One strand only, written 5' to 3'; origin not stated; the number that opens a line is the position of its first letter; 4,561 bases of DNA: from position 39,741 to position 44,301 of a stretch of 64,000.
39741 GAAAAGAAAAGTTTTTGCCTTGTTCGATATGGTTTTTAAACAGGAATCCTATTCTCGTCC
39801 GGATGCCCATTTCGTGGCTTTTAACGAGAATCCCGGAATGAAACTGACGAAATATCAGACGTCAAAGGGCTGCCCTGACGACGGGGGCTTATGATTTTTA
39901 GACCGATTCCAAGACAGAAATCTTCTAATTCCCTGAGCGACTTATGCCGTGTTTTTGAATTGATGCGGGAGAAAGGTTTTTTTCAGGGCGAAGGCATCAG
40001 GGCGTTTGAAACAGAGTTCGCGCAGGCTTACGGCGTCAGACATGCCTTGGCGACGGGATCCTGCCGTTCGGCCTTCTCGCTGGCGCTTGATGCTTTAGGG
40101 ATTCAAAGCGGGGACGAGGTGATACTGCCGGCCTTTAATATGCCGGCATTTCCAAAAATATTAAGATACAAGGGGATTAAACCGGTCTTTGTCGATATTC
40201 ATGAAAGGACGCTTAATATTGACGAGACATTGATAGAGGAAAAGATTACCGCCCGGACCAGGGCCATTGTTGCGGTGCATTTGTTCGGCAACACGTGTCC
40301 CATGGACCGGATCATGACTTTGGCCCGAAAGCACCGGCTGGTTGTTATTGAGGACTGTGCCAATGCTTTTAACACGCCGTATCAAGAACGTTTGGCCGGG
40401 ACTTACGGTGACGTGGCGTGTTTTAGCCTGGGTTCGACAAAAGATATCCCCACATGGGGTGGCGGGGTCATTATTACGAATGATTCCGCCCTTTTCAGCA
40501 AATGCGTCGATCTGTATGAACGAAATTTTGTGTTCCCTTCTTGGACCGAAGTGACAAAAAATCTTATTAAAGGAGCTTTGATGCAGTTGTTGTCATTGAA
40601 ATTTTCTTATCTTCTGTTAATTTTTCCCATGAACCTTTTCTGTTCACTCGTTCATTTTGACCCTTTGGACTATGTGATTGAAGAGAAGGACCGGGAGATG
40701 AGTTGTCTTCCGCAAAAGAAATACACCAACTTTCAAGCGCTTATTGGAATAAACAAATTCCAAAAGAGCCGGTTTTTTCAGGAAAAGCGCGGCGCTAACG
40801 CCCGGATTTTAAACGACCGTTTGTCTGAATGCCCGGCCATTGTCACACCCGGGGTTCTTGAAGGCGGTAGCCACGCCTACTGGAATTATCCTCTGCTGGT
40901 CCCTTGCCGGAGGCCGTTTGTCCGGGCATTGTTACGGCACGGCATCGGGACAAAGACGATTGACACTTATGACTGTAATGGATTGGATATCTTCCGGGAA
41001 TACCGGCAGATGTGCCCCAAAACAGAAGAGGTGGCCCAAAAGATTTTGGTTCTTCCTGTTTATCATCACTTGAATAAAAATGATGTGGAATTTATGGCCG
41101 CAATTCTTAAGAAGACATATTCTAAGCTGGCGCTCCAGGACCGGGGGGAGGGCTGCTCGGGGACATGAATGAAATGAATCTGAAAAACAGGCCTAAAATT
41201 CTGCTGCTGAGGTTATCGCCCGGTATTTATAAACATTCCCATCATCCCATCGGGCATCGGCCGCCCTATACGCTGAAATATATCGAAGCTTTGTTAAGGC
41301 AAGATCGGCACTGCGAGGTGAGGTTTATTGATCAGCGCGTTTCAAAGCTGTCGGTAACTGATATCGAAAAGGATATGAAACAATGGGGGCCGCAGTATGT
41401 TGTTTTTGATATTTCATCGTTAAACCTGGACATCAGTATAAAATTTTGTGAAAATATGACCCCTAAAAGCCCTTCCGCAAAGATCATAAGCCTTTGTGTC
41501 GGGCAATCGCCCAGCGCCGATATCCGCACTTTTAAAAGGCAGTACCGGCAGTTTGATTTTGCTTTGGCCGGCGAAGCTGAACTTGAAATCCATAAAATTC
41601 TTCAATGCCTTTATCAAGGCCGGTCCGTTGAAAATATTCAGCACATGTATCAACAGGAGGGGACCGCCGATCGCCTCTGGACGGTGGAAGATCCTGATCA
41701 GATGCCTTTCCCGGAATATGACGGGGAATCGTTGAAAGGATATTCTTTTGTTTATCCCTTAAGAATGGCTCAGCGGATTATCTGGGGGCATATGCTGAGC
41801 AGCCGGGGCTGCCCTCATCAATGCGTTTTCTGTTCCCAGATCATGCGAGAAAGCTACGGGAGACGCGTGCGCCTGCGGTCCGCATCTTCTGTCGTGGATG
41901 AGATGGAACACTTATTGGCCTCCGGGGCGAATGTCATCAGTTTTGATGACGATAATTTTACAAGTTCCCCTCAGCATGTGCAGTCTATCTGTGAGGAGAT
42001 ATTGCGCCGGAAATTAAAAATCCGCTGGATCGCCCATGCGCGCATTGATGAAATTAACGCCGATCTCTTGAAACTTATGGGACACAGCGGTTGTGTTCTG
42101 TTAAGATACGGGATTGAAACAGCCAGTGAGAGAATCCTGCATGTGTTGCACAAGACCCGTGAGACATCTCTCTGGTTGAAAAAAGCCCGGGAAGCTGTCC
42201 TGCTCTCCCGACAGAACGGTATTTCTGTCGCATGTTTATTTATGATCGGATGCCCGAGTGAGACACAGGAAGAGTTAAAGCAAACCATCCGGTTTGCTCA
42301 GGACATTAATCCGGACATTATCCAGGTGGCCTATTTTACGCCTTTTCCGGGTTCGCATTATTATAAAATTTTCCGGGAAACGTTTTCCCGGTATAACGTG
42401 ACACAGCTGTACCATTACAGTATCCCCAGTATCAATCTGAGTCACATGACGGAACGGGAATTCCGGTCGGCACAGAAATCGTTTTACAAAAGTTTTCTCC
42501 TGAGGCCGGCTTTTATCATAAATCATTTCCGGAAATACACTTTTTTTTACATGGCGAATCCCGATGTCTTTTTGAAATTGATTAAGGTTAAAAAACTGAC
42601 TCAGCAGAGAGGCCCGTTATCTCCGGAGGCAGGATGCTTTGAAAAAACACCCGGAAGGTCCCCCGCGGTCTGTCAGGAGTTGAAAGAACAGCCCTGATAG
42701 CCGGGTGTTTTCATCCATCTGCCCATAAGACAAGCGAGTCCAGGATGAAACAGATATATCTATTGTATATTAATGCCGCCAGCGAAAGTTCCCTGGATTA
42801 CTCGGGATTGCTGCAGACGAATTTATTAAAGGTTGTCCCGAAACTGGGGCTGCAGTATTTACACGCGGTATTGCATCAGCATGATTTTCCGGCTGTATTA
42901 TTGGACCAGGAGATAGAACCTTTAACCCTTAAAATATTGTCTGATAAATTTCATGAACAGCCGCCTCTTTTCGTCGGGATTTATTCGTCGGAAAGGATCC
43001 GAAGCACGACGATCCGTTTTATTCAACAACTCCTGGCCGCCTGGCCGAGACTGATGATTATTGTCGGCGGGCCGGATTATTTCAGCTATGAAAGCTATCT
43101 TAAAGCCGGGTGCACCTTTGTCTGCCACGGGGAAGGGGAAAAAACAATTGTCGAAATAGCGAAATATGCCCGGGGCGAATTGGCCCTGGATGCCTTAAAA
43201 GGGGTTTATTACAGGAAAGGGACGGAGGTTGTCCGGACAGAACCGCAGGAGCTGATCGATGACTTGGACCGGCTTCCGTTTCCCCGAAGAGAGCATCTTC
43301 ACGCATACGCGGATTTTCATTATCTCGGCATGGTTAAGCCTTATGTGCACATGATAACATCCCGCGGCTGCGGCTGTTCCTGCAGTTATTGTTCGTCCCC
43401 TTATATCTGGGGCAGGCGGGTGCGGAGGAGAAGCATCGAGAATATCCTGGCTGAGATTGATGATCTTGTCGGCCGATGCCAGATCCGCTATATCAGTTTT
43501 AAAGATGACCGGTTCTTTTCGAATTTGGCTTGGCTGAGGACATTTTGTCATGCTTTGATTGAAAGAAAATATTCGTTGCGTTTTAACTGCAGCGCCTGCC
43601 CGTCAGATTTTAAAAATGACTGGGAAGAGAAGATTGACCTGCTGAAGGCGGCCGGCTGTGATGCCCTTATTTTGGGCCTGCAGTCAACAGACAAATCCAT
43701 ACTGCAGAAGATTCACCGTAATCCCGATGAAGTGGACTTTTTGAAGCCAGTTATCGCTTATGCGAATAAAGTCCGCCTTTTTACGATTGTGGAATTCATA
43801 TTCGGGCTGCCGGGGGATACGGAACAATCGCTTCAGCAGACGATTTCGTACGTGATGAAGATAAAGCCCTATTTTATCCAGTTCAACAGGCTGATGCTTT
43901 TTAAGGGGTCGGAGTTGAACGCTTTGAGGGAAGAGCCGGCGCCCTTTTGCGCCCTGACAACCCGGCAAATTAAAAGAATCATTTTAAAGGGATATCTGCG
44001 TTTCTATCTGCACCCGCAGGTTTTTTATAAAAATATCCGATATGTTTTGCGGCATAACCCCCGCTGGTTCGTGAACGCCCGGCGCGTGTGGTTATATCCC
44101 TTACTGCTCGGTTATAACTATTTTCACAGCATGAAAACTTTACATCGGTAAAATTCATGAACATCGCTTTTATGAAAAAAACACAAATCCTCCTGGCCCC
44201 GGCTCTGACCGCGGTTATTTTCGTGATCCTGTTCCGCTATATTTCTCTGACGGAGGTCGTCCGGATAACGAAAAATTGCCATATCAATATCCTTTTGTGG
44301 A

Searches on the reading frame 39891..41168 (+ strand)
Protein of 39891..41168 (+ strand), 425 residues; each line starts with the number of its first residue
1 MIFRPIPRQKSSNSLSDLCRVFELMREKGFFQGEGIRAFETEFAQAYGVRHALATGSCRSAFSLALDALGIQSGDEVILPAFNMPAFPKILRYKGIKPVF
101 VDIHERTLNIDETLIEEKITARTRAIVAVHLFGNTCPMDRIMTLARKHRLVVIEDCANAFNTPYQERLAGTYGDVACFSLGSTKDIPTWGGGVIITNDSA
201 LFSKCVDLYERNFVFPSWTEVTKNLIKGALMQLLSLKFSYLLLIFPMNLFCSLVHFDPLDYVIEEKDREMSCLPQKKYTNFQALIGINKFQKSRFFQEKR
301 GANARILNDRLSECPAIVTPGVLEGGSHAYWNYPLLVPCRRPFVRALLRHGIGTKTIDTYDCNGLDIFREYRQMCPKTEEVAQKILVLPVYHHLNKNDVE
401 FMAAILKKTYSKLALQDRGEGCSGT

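Call 6: search_protein_families(library=pfam, proteins=[window:39891-41168:+], max_evalue=0.001)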
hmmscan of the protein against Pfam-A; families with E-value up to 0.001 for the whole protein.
window:39891-41168:+ (425 aa): 2 families
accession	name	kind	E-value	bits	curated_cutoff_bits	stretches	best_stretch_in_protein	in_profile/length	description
PF01041.23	DegT_DnrJ_EryC1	-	3.3e-74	250.7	19.8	2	20-208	10-198/360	DegT/DnrJ/EryC1/StrS aminotransferase family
PF00155.27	Aminotran_1_2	-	2e-06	27.7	19.7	1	28-155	36-185/361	Aminotransferase class I and II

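Call 9: search_protein_families(library=ncbifam, proteins=[window:39891-41168:+], max_evalue=0.001)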
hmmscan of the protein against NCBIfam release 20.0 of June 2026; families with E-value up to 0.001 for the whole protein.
window:39891-41168:+ (425 aa): 20 families
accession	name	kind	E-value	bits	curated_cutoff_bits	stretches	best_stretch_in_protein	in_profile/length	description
NF008687.0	PRK11706.1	equivalog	6.3e-50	170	375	1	33-205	28-202/375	dTDP-4-amino-4,6-dideoxygalactose transaminase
TIGR03588.1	PseC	equivalog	1.4e-46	159.2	423.5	1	14-206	10-208/380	UDP-4-amino-4,6-dideoxy-N-acetyl-beta-L-altrosamine transaminase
TIGR02379.1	ECA_wecE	subfamily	1.2e-43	149.3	434.85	1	33-204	30-202/376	dTDP-4-amino-4,6-dideoxy-D-glucose transaminase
TIGR04181.1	NHT_00031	hypoth_equivalog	3.6e-41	141.2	420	1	33-205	29-217/359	LegC family aminotransferase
NF011936.0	PRK15407.1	equivalog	3.3e-40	138.1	423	2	33-202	64-241/440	lipopolysaccharide biosynthesis protein RfbH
TIGR04427.1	PLP_DesI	equivalog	4.5e-40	137.9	650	1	33-215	51-229/390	dTDP-4-dehydro-6-deoxyglucose aminotransferase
NF008658.2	PRK11658.1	equivalog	2.9e-39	134.8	631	1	17-205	16-203/379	UDP-4-amino-4-deoxy-L-arabinose aminotransferase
NF005817.0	PRK07683.1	equivalog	5.6e-09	35.2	575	1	59-129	99-168/387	aminotransferase A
NF005732.0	PRK07550.1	equivalog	9.1e-08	31.5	366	1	51-153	95-203/389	aminotransferase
NF041364.1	GntC_guanitoxin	equivalog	4e-06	26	415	1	57-155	68-173/356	guanitoxin biosynthesis PLP-dependent (S)-gamma-hydroxy-L-arginine cyclodehydratase GntC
NF004770.0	PRK06108.1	subfamily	3e-05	23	422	1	41-128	88-176/396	pyridoxal phosphate-dependent aminotransferase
NF005588.0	PRK07309.1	equivalog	0.00011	21.2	576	1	53-134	95-175/391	pyridoxal phosphate-dependent aminotransferase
NF004975.0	PRK06348.1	equivalog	0.00012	21.3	549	1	53-129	93-169/384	pyridoxal phosphate-dependent aminotransferase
NF005816.0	PRK07682.1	equivalog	0.00014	20.6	620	1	53-158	94-205/390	aminotransferase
NF006230.0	PRK08363.1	equivalog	0.00022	20.1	534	1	58-155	102-205/398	alanine aminotransferase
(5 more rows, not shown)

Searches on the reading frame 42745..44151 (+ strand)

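Call 4: search_protein_families(library=pfam, proteins=[window:42745-44151:+], max_evalue=0.01)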
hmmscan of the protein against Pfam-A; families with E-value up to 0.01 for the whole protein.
window:42745-44151:+ (468 aa): 2 families
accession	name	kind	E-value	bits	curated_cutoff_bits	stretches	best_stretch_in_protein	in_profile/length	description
PF04055.27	Radical_SAM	-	5.1e-18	66.2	29.5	1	203-369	1-165/166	Radical SAM superfamily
PF02310.24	B12-binding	-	4.3e-11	43.1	32.1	1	29-138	10-120/121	B12 binding domain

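Call 9: search_protein_families(library=ncbifam, proteins=[window:42745-44151:+], max_evalue=0.001)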
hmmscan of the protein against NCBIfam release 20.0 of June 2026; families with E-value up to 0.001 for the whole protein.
window:42745-44151:+ (468 aa): 35 families (the best 25 are shown)
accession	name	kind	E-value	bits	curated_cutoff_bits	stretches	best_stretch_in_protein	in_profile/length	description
TIGR02026.1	BchE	equivalog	7.3e-35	120.8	481.35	1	29-383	18-375/497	magnesium-protoporphyrin IX monomethyl ester anaerobic oxidative cyclase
TIGR04479.1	bcpD_PhpK_rSAM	subfamily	1.2e-34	119.6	600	1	67-379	104-415/504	PhpK family radical SAM P-methyltransferase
TIGR03471.1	HpnJ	equivalog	5.5e-34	117.9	577.6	1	79-391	74-383/472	hopanoid biosynthesis associated radical SAM protein HpnJ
TIGR04013.1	B12_SAM_MJ_1487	hypoth_equivalog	1.2e-30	106.6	251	1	66-418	35-378/382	TIGR04013 family B12-binding domain/radical SAM domain-containing protein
NF050148.1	rSAM_ApyD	equivalog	1.3e-23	83.3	750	1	27-370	19-363/645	RiPP biosynthesis radical SAM protein ApyD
TIGR04072.2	rSAM_ladder_B12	equivalog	4.5e-23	81.6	360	1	88-392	84-369/443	lipid biosynthesis B12-binding/radical SAM protein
NF038361.1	rSAM_Sden_1168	equivalog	3.1e-21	75.5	575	1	124-378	200-456/560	Sden_1168 family B12-binding radical SAM P-methyltransferase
NF033712.0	B12_rSAM_KedN5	subfamily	3.4e-19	68.5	700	1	125-363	117-360/624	KedN5 family methylcobalamin-dependent radical SAM C-methyltransferase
TIGR04385.1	B12_rSAM_cofa1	equivalog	1e-18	67.8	450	1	88-373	88-364/438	B12 lower ligand biosynthesis radical SAM protein BzaD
TIGR03975.1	rSAM_ocin_1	subfamily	2.5e-17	62.6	281.85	1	71-373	126-430/606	RiPP maturation radical SAM C-methyltransferase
TIGR04295.1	B12_rSAM_oligo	hypoth_equivalog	3.5e-17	62.2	400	1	36-322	28-311/422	TIGR04295 family B12-binding domain-containing radical SAM protein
TIGR04014.1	B12_SAM_MJ_0865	equivalog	4.3e-16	58.7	360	1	103-372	69-335/434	methyl-coenzyme M reductase glutamine C-methyltransferase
NF033070.1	rSAM_AprD4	equivalog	9.8e-16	57.7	500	1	168-380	164-373/456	AprD4 family radical SAM diol-dehydratase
TIGR00089.1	TIGR00089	subfamily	1.4e-13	50.5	251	1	203-377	143-322/429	MiaB/RimO family radical SAM methylthiotransferase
TIGR01579.1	MiaB-like-C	equivalog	5.2e-13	49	357.05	1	143-374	108-319/416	tRNA (N(6)-L-threonylcarbamoyladenosine(37)-C(2))-methylthiotransferase MtaB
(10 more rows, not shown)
